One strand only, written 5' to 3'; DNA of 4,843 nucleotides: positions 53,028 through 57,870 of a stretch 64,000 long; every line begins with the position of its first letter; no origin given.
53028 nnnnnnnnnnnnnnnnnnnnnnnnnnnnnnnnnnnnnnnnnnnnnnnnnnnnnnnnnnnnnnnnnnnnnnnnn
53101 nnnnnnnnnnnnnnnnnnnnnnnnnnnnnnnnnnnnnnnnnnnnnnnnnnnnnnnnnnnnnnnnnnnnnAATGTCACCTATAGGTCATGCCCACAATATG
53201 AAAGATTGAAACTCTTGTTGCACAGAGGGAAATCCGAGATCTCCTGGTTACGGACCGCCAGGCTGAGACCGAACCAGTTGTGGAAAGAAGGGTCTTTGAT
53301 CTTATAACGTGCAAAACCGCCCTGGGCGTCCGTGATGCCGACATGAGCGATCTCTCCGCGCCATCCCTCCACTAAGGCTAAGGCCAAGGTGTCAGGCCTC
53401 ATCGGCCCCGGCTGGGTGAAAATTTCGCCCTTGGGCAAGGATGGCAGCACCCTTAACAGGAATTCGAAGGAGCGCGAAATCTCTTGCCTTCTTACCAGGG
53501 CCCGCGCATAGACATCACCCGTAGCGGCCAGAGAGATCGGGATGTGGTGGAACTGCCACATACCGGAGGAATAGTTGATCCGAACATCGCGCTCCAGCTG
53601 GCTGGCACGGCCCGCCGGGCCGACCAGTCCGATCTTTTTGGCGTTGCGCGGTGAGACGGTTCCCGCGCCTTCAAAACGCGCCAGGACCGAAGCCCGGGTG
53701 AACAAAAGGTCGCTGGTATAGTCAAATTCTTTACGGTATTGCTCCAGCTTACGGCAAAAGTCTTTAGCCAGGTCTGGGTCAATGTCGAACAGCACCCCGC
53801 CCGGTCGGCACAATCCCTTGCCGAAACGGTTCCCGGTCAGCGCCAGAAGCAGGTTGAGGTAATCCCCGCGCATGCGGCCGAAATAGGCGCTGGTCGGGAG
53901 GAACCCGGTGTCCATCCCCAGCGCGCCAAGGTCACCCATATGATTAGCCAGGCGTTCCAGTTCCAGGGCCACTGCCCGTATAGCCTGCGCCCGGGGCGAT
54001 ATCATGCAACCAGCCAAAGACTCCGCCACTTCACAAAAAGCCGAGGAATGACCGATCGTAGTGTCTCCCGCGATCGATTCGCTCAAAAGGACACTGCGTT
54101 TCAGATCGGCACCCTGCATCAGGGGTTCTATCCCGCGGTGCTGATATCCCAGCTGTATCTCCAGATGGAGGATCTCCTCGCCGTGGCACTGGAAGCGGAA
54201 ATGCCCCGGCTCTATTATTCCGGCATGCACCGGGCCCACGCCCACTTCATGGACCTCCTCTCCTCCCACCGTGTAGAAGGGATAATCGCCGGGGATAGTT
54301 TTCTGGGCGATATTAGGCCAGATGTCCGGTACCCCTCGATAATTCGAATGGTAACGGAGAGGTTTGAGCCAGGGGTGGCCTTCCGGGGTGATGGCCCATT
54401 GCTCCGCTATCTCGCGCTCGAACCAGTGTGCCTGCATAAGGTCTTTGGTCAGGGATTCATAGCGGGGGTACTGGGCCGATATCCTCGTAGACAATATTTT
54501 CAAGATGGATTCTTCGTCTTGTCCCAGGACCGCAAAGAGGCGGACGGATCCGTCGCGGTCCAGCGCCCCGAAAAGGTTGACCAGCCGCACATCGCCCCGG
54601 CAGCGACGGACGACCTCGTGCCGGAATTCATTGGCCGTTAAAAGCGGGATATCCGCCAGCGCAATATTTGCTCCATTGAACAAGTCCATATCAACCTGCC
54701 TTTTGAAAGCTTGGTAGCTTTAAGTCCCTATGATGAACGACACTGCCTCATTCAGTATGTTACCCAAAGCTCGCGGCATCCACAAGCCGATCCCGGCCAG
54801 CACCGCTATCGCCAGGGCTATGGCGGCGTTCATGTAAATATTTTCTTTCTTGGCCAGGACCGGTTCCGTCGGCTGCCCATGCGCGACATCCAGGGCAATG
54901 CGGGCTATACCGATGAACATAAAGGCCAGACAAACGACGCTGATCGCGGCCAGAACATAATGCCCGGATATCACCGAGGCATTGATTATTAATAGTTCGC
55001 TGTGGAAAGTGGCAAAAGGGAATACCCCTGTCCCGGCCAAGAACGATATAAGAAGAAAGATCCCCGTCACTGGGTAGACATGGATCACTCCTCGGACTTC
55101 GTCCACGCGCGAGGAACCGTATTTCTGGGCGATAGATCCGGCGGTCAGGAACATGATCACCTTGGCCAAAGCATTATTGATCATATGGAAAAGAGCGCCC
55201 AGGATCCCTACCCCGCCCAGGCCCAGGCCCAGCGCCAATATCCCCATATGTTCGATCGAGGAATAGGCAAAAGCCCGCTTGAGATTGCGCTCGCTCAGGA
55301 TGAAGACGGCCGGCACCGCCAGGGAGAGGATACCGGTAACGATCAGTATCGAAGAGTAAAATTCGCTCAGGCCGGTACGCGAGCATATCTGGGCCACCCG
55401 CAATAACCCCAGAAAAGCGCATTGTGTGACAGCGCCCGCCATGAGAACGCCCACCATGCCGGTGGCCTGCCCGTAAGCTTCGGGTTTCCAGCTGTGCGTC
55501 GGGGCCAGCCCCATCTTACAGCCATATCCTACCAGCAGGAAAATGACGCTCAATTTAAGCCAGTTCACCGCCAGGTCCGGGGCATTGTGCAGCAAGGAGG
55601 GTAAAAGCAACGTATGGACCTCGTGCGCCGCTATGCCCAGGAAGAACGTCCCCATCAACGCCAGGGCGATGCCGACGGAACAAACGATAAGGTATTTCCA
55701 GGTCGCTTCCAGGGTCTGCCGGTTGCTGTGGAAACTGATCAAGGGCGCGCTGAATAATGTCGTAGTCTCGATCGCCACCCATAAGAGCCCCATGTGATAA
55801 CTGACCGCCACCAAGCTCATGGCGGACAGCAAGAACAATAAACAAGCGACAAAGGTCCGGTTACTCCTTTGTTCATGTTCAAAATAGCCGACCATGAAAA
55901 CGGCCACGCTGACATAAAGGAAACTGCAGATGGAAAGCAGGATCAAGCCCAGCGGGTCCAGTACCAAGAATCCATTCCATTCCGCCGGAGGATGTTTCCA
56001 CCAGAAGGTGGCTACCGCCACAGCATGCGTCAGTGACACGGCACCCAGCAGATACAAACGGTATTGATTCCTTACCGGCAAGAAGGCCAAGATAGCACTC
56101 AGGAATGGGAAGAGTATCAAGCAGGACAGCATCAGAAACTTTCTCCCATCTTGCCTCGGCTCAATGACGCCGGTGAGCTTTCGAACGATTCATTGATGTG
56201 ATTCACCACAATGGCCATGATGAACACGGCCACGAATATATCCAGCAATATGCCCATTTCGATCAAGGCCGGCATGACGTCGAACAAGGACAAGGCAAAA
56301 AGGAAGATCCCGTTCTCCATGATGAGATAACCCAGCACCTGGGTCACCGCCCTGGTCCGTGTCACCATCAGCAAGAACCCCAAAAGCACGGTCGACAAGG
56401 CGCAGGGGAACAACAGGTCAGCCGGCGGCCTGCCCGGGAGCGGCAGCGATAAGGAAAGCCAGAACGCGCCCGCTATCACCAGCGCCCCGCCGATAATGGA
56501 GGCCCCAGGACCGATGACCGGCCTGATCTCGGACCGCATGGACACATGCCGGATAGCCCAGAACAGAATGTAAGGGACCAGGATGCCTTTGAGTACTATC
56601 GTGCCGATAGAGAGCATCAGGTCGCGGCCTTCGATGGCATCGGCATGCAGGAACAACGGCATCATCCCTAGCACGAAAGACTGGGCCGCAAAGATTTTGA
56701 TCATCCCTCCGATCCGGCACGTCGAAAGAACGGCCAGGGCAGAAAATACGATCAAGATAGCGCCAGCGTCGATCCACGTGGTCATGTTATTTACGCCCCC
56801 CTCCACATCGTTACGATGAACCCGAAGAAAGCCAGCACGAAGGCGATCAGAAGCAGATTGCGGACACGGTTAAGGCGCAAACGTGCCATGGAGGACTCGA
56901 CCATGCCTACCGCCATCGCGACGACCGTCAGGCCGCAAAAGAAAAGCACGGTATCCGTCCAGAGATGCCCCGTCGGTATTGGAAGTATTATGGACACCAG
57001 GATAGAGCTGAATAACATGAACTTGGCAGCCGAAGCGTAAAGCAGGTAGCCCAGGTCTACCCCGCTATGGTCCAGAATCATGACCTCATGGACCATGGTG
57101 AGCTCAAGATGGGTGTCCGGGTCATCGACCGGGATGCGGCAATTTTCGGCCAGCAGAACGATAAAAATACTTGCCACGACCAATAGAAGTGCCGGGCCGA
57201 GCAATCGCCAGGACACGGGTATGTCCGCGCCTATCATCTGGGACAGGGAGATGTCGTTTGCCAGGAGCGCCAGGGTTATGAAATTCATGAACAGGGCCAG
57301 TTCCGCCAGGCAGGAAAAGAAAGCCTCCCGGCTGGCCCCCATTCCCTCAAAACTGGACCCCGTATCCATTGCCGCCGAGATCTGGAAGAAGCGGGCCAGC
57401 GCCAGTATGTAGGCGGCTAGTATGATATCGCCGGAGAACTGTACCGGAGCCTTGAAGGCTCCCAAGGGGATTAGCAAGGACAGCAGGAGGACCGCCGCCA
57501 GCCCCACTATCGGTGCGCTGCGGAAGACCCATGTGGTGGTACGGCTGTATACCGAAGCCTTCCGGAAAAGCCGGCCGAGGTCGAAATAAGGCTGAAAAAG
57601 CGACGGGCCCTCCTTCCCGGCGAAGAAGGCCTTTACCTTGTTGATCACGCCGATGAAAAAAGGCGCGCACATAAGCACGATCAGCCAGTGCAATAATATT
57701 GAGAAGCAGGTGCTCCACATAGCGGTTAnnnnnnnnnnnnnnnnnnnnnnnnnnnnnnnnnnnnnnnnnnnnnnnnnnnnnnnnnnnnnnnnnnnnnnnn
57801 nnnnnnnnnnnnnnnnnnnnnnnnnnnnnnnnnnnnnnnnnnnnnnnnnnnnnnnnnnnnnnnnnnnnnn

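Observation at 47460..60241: Eleven-gene complex I / group-4-hydrogenase-related (Ehr-like) operon with a duplicated four-gene membrane module and no ferredoxin subunit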

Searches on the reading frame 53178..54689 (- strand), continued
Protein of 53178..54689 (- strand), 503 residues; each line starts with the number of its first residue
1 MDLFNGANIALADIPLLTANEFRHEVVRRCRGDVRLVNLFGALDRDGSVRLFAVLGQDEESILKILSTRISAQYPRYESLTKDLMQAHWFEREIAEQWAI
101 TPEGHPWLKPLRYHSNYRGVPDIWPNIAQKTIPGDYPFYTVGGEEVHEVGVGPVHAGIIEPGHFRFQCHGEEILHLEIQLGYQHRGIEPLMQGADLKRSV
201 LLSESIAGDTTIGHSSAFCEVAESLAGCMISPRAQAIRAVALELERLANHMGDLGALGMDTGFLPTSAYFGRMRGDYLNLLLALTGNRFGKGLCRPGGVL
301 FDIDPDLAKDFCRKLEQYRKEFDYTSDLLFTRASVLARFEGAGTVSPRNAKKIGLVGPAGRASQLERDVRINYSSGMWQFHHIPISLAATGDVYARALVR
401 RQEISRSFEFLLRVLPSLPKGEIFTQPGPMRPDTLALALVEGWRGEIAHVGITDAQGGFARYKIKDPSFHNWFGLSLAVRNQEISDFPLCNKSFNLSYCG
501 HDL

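Call 80: search_protein_families(library=pfam, alignment_id=A4, max_evalue=0.00001)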
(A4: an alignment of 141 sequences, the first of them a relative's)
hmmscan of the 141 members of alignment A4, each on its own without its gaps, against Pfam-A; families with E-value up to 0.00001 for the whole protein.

A. member 1, L005:12517-13560:+ (348 aa): 1 family
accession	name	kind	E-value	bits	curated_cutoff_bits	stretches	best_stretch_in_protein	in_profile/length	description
PF02661.23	Fic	-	6.3e-16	59.4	24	1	107-211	1-91/93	Fic/DOC family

B. families by the number of members that match (of 141 scanned): 157 families (the first 25 are shown)
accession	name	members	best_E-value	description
PF18776.7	Hexapep_loop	8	5.3e-16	Hexapeptide repeat including loop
PF00132.30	Hexapep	5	7.1e-09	Bacterial transferase hexapeptide (six repeats)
PF25084.1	LbH_EIF2B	5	7.4e-08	EIF2B subunit epsilon LbH domain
PF00072.30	Response_reg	4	3.4e-38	Response regulator receiver domain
PF00916.26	Sulfate_transp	3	1.8e-102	Sulfate permease family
PF01740.26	STAS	3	2.3e-16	STAS domain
PF12796.13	Ank_2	2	1.3e-94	Ankyrin repeats (3 copies)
PF00023.36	Ank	2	1.1e-77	Ankyrin repeat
PF00158.32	Sigma54_activat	2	1.6e-69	Sigma-54 interaction domain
PF13637.12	Ank_4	2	1.3e-60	Ankyrin repeats (many copies)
PF13857.12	Ank_5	2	1.4e-56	Ankyrin repeats (many copies)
PF13606.12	Ank_3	2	4.1e-54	Ankyrin repeat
PF13635.12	DUF4143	2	7.2e-41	Domain of unknown function (DUF4143)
PF00589.27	Phage_integrase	2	2.8e-40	Phage integrase family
PF00484.24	Pro_CA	2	1.3e-38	Carbonic anhydrase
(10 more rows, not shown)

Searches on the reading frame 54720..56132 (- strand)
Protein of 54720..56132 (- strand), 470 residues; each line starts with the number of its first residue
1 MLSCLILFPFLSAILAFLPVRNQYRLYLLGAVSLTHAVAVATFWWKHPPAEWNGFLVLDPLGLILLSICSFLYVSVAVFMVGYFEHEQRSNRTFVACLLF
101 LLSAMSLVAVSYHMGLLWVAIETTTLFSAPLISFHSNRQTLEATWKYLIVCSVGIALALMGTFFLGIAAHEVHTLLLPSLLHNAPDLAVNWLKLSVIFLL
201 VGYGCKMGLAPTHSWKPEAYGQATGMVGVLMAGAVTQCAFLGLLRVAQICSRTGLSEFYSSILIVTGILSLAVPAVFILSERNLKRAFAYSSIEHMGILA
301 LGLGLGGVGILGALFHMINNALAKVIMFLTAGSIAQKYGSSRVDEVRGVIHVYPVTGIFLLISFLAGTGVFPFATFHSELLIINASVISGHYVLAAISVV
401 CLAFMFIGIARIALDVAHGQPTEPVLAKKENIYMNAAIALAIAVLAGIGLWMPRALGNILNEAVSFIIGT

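Call 3: search_protein_families(library=pfam, proteins=[window:54720-56132:-])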
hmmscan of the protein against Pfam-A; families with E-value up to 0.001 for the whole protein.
window:54720-56132:- (470 aa): 1 family
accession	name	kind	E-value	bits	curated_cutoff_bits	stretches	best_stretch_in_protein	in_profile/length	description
PF00361.26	Proton_antipo_M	-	3.9e-37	128.5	21.5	1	112-400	2-289/294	NADH:quinone oxidoreductase/Mrp antiporter, TM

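Call 4: search_protein_families(library=ncbifam, proteins=[window:54720-56132:-])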
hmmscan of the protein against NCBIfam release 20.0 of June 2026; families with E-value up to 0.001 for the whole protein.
window:54720-56132:- (470 aa): 69 families (the best 25 are shown)
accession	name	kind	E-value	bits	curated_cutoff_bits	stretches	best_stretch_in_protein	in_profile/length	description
NF005044.0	PRK06458.1-4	equivalog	1.6e-82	278.1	610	1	39-468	53-495/531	hydrogenase 4 subunit F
NF005045.0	PRK06458.1-5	equivalog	1.5e-69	235.3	543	1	40-467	45-482/484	hydrogenase 4 subunit F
NF005043.0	PRK06458.1-3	equivalog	5.3e-65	220.2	533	1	4-458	11-473/483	hydrogenase 4 subunit F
NF005041.0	PRK06458.1-1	equivalog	1.5e-63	215.6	951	1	55-467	69-494/526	hydrogenase 4 subunit F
NF006427.0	PRK08676.1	equivalog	4.7e-62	210.5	511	1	52-464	54-480/486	hydrogenase membrane subunit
NF005042.0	PRK06458.1-2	equivalog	4.4e-50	171.1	437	1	5-447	8-431/439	hydrogenase 4 subunit F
NF005086.0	PRK06521.1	equivalog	1.5e-42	145.9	667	1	52-400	72-428/669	hydrogenase 4 subunit B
TIGR01972.1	NDH_I_M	subfamily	1.6e-42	145.9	263.8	1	3-465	2-480/486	NADH-quinone oxidoreductase subunit M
TIGR01770.1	NDH_I_N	subfamily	5.5e-40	137.7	332.6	1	22-401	28-416/472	NADH-quinone oxidoreductase subunit NuoN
NF006240.0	PRK08376.1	subfamily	7e-38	130.8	662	1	22-464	57-504/521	putative monovalent cation/H+ antiporter subunit D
NF006241.0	PRK08377.1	equivalog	8.4e-38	130.6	645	1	56-463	74-473/494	NADH dehydrogenase subunit N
NF009306.0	PRK12663.1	equivalog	4.8e-36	124.6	542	1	23-464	43-478/498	Na+/H+ antiporter subunit D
NF006419.0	PRK08668.1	equivalog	6.1e-34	117.7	617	1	2-444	4-459/613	NADH dehydrogenase subunit M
NF006418.0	PRK08667.1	equivalog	2.7e-32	112.1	794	1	56-414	73-432/644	hydrogenase membrane subunit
NF004442.0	PRK05777.1-5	equivalog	3.1e-32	112.2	523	1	17-456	30-470/483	NADH-quinone oxidoreductase subunit NuoN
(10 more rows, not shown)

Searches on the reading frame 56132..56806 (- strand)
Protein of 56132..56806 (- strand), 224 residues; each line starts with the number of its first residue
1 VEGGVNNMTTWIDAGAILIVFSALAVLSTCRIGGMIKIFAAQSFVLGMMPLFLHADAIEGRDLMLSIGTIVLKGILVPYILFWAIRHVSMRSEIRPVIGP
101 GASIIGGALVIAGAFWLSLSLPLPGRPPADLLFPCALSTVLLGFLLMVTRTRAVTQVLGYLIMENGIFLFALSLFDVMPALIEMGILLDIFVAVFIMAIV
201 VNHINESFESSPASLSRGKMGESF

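Call 3: search_protein_families(library=pfam, proteins=[window:56132-56806:-])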
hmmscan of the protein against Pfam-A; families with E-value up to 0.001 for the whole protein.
window:56132-56806:- (224 aa): 0 families

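Call 4: search_protein_families(library=ncbifam, proteins=[window:56132-56806:-])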
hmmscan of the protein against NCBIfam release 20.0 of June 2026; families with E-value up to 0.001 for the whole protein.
window:56132-56806:- (224 aa): 1 family
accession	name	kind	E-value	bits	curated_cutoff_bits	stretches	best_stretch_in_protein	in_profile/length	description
NF008556.0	PRK11492.1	equivalog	1e-26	94.1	136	1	9-210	4-205/216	hydrogenase 4 membrane subunit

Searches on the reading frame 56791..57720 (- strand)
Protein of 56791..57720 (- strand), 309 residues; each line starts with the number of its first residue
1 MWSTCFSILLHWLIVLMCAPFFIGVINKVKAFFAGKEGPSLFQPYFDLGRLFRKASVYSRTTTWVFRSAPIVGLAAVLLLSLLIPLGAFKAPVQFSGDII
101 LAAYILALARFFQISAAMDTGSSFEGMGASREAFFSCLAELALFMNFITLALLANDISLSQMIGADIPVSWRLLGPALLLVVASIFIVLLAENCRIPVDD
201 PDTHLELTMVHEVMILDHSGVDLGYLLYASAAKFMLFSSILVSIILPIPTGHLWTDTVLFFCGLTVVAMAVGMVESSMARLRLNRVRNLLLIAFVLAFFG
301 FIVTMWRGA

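Call 3: search_protein_families(library=pfam, proteins=[window:56791-57720:-])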
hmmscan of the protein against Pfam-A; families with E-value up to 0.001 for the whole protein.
window:56791-57720:- (309 aa): 1 family
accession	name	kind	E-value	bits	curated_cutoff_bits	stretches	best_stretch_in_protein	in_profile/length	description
PF00146.26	NADHdh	-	2.4e-32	112.9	27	1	10-304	5-297/298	NADH dehydrogenase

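Call 4: search_protein_families(library=ncbifam, proteins=[window:56791-57720:-])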
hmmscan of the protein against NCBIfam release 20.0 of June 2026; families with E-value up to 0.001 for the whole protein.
window:56791-57720:- (309 aa): 4 families
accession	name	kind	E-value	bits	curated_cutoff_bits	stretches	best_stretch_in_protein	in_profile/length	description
NF004741.0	PRK06076.1-2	equivalog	4.8e-11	42.4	305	1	8-301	26-330/337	NADH-quinone oxidoreductase subunit NuoH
NF040610.1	F420_dehyd_FpoH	exception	4.6e-09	36.1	475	1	41-289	55-316/339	F420H2 dehydrogenase subunit FpoH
NF004740.0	PRK06076.1-1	equivalog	4.6e-06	26.4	399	1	6-289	16-300/325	NADH-quinone oxidoreductase subunit NuoH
NF004744.0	PRK06076.1-5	equivalog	1.2e-05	24.6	542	1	50-246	83-276/372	NADH-quinone oxidoreductase subunit NuoH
